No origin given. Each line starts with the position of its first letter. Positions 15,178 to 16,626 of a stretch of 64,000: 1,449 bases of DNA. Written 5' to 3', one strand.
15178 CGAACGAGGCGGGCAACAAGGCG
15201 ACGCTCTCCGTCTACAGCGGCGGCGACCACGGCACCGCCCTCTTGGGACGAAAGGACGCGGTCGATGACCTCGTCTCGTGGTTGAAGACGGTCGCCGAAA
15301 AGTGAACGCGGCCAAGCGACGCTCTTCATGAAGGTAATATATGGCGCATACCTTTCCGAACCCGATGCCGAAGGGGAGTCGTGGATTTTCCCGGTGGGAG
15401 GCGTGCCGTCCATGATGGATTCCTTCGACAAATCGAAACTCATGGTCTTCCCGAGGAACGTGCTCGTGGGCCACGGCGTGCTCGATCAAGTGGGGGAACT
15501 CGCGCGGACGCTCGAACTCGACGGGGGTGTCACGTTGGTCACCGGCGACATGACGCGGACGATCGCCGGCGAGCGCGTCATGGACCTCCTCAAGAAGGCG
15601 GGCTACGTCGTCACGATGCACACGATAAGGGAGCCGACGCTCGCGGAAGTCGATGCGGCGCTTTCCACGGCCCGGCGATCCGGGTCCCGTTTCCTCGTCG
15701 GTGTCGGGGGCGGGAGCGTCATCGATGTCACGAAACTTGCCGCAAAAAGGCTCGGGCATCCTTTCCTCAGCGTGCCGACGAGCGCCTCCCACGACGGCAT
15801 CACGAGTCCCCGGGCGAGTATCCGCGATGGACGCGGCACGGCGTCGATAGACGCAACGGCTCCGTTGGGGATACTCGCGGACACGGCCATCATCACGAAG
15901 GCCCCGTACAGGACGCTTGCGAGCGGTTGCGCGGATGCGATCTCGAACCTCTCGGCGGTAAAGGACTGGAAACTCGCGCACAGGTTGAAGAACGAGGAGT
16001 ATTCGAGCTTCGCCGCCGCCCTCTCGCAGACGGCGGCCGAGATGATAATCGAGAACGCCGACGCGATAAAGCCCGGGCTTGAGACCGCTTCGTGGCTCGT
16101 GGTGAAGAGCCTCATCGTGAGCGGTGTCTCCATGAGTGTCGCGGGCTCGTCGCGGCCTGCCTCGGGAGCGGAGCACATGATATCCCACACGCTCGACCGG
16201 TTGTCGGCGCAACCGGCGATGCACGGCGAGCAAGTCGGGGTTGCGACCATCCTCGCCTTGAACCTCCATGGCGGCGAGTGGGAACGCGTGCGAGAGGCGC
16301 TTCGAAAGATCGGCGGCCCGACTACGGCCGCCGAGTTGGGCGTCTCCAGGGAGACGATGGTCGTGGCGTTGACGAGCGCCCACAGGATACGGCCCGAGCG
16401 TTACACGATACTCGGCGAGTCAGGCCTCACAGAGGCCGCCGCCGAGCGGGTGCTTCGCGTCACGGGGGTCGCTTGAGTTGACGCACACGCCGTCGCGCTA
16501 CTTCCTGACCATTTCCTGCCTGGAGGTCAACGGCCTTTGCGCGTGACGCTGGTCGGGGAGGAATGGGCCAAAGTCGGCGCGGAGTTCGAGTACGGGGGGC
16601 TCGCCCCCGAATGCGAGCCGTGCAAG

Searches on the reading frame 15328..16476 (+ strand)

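Call 48: search_protein_families(library=pfam, proteins=[window:15328-16476:+], max_evalue=0.1)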
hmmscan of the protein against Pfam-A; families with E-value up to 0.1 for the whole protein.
window:15328-16476:+ (382 aa): 3 families
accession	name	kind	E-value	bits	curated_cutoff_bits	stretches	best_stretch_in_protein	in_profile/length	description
PF13685.12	Fe-ADH_2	-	2.5e-37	128.6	28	1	47-193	2-149/149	Iron-containing alcohol dehydrogenase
PF00465.25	Fe-ADH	-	1.9e-17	63.8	31.3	1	42-174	1-152/168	Iron-containing alcohol dehydrogenase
PF01761.26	DHQ_synthase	-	0.043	13.9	24.2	0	105-152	16-65/115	3-dehydroquinate synthase N-terminal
